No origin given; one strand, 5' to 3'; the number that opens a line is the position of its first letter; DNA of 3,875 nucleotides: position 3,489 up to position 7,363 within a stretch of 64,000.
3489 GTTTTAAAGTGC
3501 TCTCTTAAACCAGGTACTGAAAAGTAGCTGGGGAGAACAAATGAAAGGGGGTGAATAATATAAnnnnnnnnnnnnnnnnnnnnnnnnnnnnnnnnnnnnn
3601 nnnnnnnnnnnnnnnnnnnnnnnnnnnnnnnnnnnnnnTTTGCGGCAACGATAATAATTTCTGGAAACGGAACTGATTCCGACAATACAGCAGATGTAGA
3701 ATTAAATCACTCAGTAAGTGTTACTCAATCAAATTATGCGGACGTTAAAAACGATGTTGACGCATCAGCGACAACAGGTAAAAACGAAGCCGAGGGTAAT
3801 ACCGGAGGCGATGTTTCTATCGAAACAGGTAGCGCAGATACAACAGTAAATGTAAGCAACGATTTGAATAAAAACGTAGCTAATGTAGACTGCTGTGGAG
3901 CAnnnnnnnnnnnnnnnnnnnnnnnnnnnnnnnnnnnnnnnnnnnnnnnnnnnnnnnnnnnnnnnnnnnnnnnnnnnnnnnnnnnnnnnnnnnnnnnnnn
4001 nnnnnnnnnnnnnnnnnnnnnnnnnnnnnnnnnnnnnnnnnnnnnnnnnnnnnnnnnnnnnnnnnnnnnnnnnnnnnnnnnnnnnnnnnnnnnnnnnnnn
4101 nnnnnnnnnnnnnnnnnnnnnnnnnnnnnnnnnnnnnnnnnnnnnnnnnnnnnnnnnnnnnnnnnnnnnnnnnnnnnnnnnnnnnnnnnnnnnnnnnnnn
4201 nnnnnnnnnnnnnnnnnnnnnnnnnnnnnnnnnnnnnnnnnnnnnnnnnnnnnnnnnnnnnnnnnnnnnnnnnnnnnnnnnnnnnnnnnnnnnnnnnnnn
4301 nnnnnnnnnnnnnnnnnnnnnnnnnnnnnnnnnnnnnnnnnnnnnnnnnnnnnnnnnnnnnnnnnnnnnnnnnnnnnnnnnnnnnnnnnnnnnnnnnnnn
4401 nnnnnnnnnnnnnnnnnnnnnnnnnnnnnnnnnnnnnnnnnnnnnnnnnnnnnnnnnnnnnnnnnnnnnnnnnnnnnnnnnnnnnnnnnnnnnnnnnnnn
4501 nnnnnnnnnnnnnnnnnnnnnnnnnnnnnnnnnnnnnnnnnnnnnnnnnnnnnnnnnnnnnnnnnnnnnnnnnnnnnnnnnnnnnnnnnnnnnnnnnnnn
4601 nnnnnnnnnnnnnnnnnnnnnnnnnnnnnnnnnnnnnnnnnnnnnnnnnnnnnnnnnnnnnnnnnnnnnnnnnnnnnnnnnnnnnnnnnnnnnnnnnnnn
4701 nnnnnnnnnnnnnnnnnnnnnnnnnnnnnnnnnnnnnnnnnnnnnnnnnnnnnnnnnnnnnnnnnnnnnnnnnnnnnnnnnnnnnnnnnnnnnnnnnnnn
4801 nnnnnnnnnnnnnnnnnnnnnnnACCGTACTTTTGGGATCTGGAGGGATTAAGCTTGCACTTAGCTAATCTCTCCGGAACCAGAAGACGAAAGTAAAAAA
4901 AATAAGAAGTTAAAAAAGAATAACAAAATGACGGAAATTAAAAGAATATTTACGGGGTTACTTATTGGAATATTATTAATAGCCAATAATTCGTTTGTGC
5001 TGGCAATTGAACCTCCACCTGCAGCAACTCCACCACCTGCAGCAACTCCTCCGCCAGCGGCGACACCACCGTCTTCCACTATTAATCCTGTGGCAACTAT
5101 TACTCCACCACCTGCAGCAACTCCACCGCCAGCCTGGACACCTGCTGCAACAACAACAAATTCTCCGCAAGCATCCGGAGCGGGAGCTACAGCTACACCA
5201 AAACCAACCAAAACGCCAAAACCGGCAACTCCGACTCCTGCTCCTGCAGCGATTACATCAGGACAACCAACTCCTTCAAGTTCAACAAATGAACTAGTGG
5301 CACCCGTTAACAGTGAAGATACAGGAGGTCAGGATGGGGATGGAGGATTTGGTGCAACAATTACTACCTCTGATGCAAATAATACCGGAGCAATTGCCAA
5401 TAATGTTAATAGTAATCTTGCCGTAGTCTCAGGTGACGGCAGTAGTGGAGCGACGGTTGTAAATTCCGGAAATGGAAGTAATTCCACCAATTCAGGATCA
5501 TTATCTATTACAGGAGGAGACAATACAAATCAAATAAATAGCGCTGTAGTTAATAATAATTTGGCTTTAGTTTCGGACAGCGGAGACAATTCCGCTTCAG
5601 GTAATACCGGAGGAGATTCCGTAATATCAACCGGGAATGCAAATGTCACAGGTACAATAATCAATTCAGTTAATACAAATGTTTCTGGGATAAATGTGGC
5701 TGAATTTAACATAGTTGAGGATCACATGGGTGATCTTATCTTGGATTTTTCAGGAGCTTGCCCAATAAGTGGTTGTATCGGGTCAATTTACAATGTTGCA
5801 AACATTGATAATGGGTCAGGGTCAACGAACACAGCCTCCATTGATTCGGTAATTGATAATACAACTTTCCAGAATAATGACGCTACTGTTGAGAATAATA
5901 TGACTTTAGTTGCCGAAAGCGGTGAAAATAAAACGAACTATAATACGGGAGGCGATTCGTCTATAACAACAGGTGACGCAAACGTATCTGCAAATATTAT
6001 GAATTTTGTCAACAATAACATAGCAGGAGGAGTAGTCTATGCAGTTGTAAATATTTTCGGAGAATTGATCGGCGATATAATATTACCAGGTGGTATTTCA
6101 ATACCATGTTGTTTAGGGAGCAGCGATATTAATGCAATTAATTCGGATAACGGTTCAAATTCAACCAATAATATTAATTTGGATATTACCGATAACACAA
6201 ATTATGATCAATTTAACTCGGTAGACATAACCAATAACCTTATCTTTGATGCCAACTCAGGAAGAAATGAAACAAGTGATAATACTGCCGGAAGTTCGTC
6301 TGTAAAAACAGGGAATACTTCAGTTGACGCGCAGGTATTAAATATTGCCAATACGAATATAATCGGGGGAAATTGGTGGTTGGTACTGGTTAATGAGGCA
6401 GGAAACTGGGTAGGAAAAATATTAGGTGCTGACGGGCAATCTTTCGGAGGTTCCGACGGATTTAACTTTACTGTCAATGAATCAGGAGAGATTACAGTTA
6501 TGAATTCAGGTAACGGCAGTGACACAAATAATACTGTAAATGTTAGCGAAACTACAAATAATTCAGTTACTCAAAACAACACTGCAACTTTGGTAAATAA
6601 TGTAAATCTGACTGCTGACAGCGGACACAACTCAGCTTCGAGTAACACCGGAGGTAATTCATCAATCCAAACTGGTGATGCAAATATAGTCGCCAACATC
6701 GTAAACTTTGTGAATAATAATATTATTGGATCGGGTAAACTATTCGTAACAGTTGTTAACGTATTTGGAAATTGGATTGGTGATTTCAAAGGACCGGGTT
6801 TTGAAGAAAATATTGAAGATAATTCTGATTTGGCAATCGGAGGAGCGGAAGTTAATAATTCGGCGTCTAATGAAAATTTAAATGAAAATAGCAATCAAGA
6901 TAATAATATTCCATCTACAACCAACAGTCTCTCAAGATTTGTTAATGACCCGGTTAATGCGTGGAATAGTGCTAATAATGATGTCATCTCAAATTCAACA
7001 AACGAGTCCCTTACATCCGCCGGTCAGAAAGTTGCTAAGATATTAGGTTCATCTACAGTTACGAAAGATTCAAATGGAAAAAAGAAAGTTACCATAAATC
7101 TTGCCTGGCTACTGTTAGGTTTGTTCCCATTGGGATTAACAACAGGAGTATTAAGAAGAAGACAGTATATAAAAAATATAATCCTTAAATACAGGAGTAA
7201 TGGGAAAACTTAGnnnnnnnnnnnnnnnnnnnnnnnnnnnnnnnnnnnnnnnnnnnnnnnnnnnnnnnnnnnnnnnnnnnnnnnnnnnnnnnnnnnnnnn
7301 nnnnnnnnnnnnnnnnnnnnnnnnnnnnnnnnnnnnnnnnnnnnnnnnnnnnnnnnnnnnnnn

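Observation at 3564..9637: Sortase with a cluster of paralogous secreted repeat proteins built from a novel NTGG...S(I/V)xTG module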

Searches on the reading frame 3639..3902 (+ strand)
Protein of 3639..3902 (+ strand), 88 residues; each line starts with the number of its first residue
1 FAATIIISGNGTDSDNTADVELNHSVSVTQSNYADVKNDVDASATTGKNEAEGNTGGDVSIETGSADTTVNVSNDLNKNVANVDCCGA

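Call 33: search_solved_structures(query=A2, max_evalue=10, show_alignments=2)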
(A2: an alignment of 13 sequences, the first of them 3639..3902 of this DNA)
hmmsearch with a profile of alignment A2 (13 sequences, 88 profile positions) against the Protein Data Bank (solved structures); distinct sequences matched with E-value up to 10: 0.

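Call 36: search_protein_representatives(alignment_id=A2)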
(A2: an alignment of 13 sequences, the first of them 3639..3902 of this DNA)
Query: 13 sequences, 88 profile positions. Proteins with E-value up to 0.001 (for the whole library): 3521; up to 1e-10: 2373; up to 1e-30: 884. The best 150 are listed.
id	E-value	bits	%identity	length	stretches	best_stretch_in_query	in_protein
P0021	7.9e-105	359.6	-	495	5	4-87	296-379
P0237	1.9e-103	355.2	-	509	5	3-87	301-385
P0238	3.2e-102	351.2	-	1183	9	6-86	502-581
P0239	2.2e-100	345.3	-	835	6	3-86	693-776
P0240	4.2e-94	325.2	-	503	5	2-87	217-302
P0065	2.2e-90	313.3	-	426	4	3-87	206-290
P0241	1.9e-88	307.1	-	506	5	3-87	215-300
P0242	7.3e-86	298.8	-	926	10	2-77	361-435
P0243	8.8e-86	298.5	-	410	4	2-87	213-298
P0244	1.5e-85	297.8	-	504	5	3-87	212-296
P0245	2.7e-85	297.0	-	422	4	3-87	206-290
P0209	8.3e-84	292.2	-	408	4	2-86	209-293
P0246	2.7e-83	290.6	-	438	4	2-86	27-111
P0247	8.4e-83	289.0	-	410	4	3-87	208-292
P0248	3.8e-82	286.9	-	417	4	2-87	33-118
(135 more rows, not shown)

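Call 57: search_protein_families(library=pfam, alignment_id=A2, max_evalue=10)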
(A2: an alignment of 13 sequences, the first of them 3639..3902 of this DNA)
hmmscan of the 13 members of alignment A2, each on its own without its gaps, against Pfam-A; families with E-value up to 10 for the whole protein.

A. member 1, window:3639-3902:+ (88 aa): 0 families

B. families by the number of members that match (of 13 scanned): 3 families
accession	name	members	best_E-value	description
PF09865.15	DUF2092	1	0.031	Predicted periplasmic protein (DUF2092)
PF24647.1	Phage_blade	1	0.14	Phage blade protein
PF06712.16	DUF1199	1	2.5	Protein of unknown function (DUF1199)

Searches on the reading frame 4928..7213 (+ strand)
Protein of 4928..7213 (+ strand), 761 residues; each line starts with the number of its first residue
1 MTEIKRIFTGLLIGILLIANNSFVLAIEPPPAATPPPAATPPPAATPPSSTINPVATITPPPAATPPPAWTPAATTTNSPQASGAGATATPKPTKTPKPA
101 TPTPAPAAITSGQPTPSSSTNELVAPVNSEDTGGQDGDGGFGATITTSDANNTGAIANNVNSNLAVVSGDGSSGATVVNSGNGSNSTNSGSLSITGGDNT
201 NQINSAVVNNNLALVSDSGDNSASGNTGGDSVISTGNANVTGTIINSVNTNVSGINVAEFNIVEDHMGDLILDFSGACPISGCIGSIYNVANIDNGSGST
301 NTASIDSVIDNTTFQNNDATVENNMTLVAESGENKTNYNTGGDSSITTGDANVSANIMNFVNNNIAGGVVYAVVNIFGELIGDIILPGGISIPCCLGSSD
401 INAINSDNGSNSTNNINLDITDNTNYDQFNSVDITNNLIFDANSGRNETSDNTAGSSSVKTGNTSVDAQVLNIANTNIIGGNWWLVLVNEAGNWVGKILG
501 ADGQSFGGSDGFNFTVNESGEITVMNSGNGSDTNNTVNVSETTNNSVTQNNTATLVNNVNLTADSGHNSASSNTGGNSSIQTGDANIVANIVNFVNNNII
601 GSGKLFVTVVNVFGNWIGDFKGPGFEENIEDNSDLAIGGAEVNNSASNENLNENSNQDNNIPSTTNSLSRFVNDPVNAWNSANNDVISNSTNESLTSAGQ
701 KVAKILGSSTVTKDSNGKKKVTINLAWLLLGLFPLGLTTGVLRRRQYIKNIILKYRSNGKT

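Call 3: search_protein_families(library=pfam, proteins=[window:4928-7213:+], max_evalue=1)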
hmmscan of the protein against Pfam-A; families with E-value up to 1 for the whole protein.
window:4928-7213:+ (761 aa): 0 families

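Call 4: search_protein_families(library=ncbifam, proteins=[window:4928-7213:+], max_evalue=1)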
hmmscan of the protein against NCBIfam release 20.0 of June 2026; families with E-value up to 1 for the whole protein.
window:4928-7213:+ (761 aa): 1 family
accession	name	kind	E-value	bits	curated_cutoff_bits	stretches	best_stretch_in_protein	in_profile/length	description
NF033761.1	gliding_GltJ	equivalog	0.0012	18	450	1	27-114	402-492/671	adventurous gliding motility protein GltJ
